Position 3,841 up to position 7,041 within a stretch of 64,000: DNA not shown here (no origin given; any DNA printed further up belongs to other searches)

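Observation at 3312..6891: Overlapping 245-aa / 966-aa gene pair with no recognisable domains, between an orphan terminase and the defence island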

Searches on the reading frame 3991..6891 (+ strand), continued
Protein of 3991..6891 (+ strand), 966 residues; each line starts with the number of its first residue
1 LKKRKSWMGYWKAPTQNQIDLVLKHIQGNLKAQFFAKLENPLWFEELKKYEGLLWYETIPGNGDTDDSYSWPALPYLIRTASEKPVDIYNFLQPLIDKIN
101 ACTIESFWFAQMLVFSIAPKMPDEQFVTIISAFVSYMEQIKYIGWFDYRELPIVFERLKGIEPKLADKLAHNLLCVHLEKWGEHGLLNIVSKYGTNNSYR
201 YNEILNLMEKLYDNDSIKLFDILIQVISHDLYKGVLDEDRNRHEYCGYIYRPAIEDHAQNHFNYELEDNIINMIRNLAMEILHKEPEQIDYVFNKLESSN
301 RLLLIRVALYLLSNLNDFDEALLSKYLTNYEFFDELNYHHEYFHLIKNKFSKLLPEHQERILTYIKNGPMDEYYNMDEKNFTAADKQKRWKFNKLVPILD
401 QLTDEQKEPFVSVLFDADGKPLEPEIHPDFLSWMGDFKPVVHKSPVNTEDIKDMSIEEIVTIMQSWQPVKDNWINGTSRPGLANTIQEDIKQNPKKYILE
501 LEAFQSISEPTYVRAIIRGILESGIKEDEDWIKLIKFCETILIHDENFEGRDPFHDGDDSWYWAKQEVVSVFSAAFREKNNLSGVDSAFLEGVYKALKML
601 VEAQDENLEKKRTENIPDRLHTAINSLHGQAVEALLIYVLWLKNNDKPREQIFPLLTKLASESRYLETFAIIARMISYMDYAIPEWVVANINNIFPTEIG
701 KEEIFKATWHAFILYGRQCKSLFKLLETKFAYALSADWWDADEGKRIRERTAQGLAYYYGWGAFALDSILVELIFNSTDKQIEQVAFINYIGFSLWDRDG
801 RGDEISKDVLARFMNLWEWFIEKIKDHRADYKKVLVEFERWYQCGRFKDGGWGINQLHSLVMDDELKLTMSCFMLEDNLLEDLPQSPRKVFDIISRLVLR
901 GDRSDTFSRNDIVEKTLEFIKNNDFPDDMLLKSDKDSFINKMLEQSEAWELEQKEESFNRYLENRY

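Call 31: search_protein_families(library=pfam, proteins=[P0165, P0129, P0044, P0055, P0079, P0109, P0021, P0041], max_evalue=0.01)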
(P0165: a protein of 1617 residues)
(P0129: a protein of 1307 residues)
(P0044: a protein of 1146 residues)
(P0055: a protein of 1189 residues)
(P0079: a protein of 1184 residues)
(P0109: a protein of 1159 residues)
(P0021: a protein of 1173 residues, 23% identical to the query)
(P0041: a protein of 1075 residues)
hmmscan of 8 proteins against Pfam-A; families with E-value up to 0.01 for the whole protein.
P0165 (1617 aa): 2 families
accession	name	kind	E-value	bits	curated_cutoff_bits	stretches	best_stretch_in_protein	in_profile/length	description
PF00224.27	PK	-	2.1e-56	191.9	30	1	998-1384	3-327/328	Pyruvate kinase, barrel domain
PF02887.21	PK_C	-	3.9e-21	75.7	28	1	1480-1595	1-113/114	Pyruvate kinase, alpha/beta domain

P0129 (1307 aa): 3 families
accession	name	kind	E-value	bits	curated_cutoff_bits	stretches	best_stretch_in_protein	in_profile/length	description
PF01381.28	HTH_3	-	2.9e-10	40.5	23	1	116-168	1-53/55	Helix-turn-helix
PF13560.12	HTH_31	-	5.9e-07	30.1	27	1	117-162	7-53/64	Helix-turn-helix domain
PF12844.13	HTH_19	-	0.0073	16.6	30.2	0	115-160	3-48/64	Helix-turn-helix domain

P0044 (1146 aa): 0 families

P0055 (1189 aa): 0 families

P0079 (1184 aa): 1 family
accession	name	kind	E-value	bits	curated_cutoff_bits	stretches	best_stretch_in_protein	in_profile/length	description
PF18151.6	DUF5601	-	0.009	16.5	23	0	183-221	1-36/65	Domain of unknown function (DUF5601)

P0109 (1159 aa): 1 family
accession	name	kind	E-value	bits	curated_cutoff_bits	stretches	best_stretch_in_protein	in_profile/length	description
PF18165.6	pP_pnuc_1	-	0.0074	16.4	26.3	0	44-79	6-41/133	Predicted pPIWI-associating nuclease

P0021 (1173 aa): 2 families
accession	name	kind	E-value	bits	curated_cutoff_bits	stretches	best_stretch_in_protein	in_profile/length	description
PF01726.22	LexA_DNA_bind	-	1.7e-14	53.8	23.7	1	4-67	2-65/65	LexA DNA binding domain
PF12802.13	MarR_2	-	0.0043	17.6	27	0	20-62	13-54/61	MarR family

P0041 (1075 aa): 1 family
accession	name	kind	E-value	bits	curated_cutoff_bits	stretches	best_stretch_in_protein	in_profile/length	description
PF22137.1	T6SS_Tle1-like_C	-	9.4e-06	25.7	34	1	48-140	166-256/353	T6SS, Phospholipase effector Tle1-like, C-terminal domain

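Call 32: fold_search(model_id=the predicted structure, library=pdb)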
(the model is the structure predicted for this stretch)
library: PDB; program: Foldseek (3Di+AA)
matches with E <= 10: 792; with E <= 0.001: 49
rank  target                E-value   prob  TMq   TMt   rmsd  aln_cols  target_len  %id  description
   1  7unk_A                4.0e-05  1.00  0.25  0.23  34.7      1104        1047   12  Structure of Importin-4 bound to the H3-H4-ASF1 histone-histone chaperone complex (released 2022-09-21)
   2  7z8t_D                4.5e-05  1.00  0.23  0.20  23.6      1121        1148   10  CAND1-SCF-SKP2 CAND1 engaged SCF rocked (released 2023-04-19)
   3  7zbz_D                4.8e-05  1.00  0.19  0.17  28.8      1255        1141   10  CAND1 delhairpin-SCF-SKP2 CAND1 partly engaged SCF partly rocked (released 2023-04-19)
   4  9m1n_D                6.8e-05  1.00  0.21  0.19  24.1      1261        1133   10  Cryo-EM structure of the TBC-DC-Arl2-alpha-beta-tubulin complex with GDP-AlFx (released 2025-10-22)
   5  4zj7_A                7.0e-05  1.00  0.19  0.19  24.5      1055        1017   12  Crystal structure of the karyopherin Kap121p bound to the extreme C-terminus of the protein phosphatase Cdc14p (released 2015-06-03)
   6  6gx9_A                7.5e-05  1.00  0.24  0.25  19.9      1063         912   13  Crystal structure of the TNPO3 - CPSF6 RSLD complex (released 2019-03-13)
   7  1u6g_C                8.1e-05  1.00  0.20  0.18  25.5      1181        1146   10  Crystal Structure of The Cand1-Cul1-Roc1 Complex (released 2004-12-14)
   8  8h3q_A                1.2e-04  1.00  0.18  0.16  26.1      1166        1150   11  Cryo-EM Structure of the CAND1-Cul3-Rbx1 complex (released 2023-10-11)
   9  5nrl_O                1.4e-04  1.00  0.28  0.32  18.7       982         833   12  Structure of a pre-catalytic spliceosome (released 2017-05-31)
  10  2bku_B                1.4e-04  1.00  0.20  0.22  21.9      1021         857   10  Kap95p:RanGTP complex (released 2005-05-04)
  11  9n77_LM               1.7e-04  1.00  0.18  0.12  44.5      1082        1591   11  SSU processome maturation and disassembly, State K (released 2025-11-05)
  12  5hdt_B                1.9e-04  0.99  0.14  0.13  36.3      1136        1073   11  Human cohesin regulator Pds5B bound to a Wapl peptide (released 2016-03-09)
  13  9m1i_D                2.1e-04  1.00  0.16  0.15  25.3      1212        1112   11  Cryo-EM structure of the TBC-D-Arl2-beta-tubulin complex (released 2025-10-22)
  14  9n78_LM               2.2e-04  1.00  0.19  0.16  48.4      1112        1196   12  SSU processome maturation and disassembly, State L (released 2025-11-05)
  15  5h2v_A                2.2e-04  1.00  0.17  0.16  28.7      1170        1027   11  Crystal structure of the karyopherin Kap121p bound to the SUMO protease Ulp1p (released 2016-12-14)
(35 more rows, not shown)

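Call 43: find_encoding_contigs(protein=P0023, flank=8000, max_places=2)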
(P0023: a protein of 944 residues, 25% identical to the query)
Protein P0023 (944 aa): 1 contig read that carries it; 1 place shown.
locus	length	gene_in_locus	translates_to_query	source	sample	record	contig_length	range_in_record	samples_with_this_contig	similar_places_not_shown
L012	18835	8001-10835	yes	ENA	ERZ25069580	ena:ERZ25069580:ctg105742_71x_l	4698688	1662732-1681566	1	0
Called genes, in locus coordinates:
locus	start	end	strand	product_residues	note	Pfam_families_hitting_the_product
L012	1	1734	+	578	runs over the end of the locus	PF02463:SMC_N (faint), PF13175:AAA_15, PF13476:AAA_23, PF13175:AAA_15 (weak), PF13304:AAA_21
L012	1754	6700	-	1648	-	PF13156:Mrr_cat_2, PF00270:DEAD (faint), PF04851:ResIII, PF00271:Helicase_C (weak), PF22240:ISP_coupler, PF02384:N6_Mtase (weak), PF18135:Type_ISP_C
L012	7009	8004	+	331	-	PF13289:SIR2_2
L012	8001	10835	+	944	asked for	-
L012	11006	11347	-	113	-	PF01381:HTH_3 (weak)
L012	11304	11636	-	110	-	PF05973:Gp49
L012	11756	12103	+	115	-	PF04545:Sigma70_r4 (faint)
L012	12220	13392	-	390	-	PF00355:Rieske, PF11723:Aromatic_hydrox, PF19112:VanA_C (weak)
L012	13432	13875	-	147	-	PF13924:Lipocalin_5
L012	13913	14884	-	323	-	PF00903:Glyoxalase, PF22632:BphC_D1, PF00903:Glyoxalase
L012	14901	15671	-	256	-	PF00106:adh_short, PF08659:KR, PF13561:adh_short_C2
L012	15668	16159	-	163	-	PF13577:SnoaL_4 (weak), PF00866:Ring_hydroxyl_B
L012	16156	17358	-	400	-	PF00355:Rieske, PF00848:Ring_hydroxyl_A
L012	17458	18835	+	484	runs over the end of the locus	PF13520:AA_permease_2, PF00324:AA_permease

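Call 44: find_encoding_contigs(protein=P0019, flank=8000, max_places=2)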
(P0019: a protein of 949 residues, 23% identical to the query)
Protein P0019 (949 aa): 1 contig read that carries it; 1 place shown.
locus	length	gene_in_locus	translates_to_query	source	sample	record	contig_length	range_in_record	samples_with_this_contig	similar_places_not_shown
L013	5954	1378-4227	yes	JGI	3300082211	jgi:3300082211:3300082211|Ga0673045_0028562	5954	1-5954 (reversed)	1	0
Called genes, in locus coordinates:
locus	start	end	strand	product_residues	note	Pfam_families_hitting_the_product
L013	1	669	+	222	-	?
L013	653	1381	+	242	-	-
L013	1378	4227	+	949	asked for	-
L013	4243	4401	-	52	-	-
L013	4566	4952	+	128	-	PF03330:DPBB_1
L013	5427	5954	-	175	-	?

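Call 47: find_related_loci(query=A4, collection=genome_contigs, flank=7000)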
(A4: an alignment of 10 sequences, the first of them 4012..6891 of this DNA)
Query A4 (959 aa) in genome_contigs; peptide patterns used: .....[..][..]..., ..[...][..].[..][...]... (x = any residue, [..] = any of these).
141 stretches matched a pattern; 109 encode a relative of the query (tblastn E <= 1e-3); the best 80 are kept; 80 distinct loci.
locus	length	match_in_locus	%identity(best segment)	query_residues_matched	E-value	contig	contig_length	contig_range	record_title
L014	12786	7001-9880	42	1-958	0e+0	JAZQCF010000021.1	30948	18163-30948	MAG: Candidatus Enterousia sp. isolate T1900044638_TS20190104.MAGScoT_cleanbin_000062 SGB_1213_k141_1414045, whole genom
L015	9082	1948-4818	42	4-958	0e+0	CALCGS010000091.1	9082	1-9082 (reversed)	MAG TPA_asm: uncultured Alphaproteobacteria bacterium isolate SRR6425747_bin.65_CONCOCT_v1.1_MAG genome assembly, contig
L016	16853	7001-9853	38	1-956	0e+0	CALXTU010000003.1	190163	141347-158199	MAG: uncultured Alphaproteobacteria bacterium isolate BRZ_PK__bin103 genome assembly, contig: BRZ_PK__NODE_72_length_190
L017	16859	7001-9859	38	1-958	0e+0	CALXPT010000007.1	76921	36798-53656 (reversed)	MAG: uncultured Alphaproteobacteria bacterium isolate BRZ_CI__bin98 genome assembly, contig: BRZ_CI__NODE_561_length_769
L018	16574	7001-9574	25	27-876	1e-63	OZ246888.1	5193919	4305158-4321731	MAG: Candidatus Binatia bacterium isolate 6b508bb3-31ce-4f4f-8d88-ad7b0e8f6706 genome assembly, chromosome: 1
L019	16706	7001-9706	25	7-892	1e-62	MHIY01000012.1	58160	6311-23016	MAG: Candidatus Colwellbacteria bacterium RIFCSPLOWO2_01_FULL_48_10 rifcsplowo2_01_scaffold_2767, whole genome shotgun s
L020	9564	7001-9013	27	192-842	4e-60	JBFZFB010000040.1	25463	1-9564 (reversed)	MAG: Lentisphaerota bacterium isolate PPR_0604 k121_1085622, whole genome shotgun sequence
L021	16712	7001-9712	25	7-892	2e-58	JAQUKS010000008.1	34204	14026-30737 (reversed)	MAG: Candidatus Paceibacterota bacterium isolate STD1_112 NODE_2479_length_34204_cov_3.719283_Sandtown_D1, whole genome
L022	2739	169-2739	23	7-846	2e-59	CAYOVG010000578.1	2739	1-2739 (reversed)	MAG TPA_asm: uncultured Syntrophobacteraceae bacterium isolate binchicken_co168_41 genome assembly, contig: NODE_50756_l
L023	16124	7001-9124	26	176-850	9e-58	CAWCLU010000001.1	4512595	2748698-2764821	MAG: uncultured Acidobacteriota bacterium isolate MFD05502.bin.1.19 genome assembly, contig: contig_1979, whole genome s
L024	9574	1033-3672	24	26-891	1e-61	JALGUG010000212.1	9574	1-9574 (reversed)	MAG: Candidatus Zipacnadia bacterium isolate Meg22_1214_Bin_133 Meg22_1214_Bin_133_scaffold_35989, whole genome shotgun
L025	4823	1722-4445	24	1-895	4e-55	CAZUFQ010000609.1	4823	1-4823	MAG TPA_asm: uncultured Enterobacteriaceae bacterium isolate binchicken_co185_61 genome assembly, contig: NODE_39589_len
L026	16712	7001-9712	24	6-891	2e-54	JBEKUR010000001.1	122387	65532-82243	MAG: Terriglobia bacterium isolate SPRUCE 586 SPRUCE_586_1, whole genome shotgun sequence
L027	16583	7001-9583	24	7-850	8e-60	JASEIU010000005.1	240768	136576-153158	MAG: Candidatus Saccharicenans sp. isolate Yes71-14 NODE_5_length_240768_cov_69.759265, whole genome shotgun sequence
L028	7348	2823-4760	26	241-852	7e-54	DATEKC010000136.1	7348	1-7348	MAG TPA_asm: Terriglobia bacterium isolate SMAG_U8880 k141_364087, whole genome shotgun sequence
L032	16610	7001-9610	24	7-854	1e-52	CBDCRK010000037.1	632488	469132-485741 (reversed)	MAG: uncultured Candidatus Binatia bacterium isolate c14ce093-c1b4-4a9f-a633-4da5294aefe4 genome assembly, contig: conti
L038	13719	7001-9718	24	9-895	8e-50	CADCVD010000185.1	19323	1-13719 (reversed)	MAG: uncultured Rubrobacteraceae bacterium isolate AVDCRST_MAG37 genome assembly, contig: NODE947, whole genome shotgun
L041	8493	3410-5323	25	230-850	3e-49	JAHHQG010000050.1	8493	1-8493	MAG: Clostridiales bacterium isolate RBS10-35 bin35_contig50, whole genome shotgun sequence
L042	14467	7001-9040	25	191-854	7e-49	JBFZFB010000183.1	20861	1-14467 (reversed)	MAG: Lentisphaerota bacterium isolate PPR_0604 PPR_0604.fa_k121_213327, whole genome shotgun sequence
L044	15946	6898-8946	24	190-854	8e-49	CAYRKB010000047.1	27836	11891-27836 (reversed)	MAG TPA_asm: uncultured Victivallales bacterium isolate SRP272421_co1_463 genome assembly, contig: NODE_3920_length_2783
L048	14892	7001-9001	24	190-840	2e-46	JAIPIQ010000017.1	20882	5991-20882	MAG: Candidatus Neomarinimicrobiota bacterium isolate Tobar13.5m-G82 Tobar13-5m-C2872, whole genome shotgun sequence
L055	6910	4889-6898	25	63-726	2e-41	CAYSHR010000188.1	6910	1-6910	MAG TPA_asm: uncultured bacterium isolate binchicken_co97_82 genome assembly, contig: NODE_39782_length_6910_cov_3.86710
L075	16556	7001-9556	22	63-891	6e-40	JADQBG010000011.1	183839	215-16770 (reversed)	MAG: Actinomycetota bacterium isolate Soudan_30 NODE_50_length_183839_cov_15.282696, whole genome shotgun sequence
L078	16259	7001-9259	25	8-754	2e-27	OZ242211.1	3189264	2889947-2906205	MAG: Arenicellales bacterium isolate 8ed00baf-69bd-4bcc-a659-9c4d27c6f14a genome assembly, chromosome: 1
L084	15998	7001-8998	23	30-691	3e-24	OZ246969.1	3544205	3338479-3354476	MAG: Arenicellales bacterium isolate 1218857c-7fba-425a-818a-049516f6d46d genome assembly, chromosome: 1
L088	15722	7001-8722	24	232-814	7e-21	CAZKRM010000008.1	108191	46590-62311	MAG TPA_asm: uncultured Nitrospiraceae bacterium isolate SRP090828_co1_132 genome assembly, contig: NODE_20_length_10819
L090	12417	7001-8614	23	241-783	2e-20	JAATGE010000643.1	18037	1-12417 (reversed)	MAG: Rhodospirillales bacterium isolate bin_299 k141_1417887, whole genome shotgun sequence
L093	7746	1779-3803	21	158-826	4e-19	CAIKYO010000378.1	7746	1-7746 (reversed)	MAG: uncultured Burkholderiales bacterium isolate C24_bin-2397 genome assembly, contig: bin-2397:378/463, whole genome s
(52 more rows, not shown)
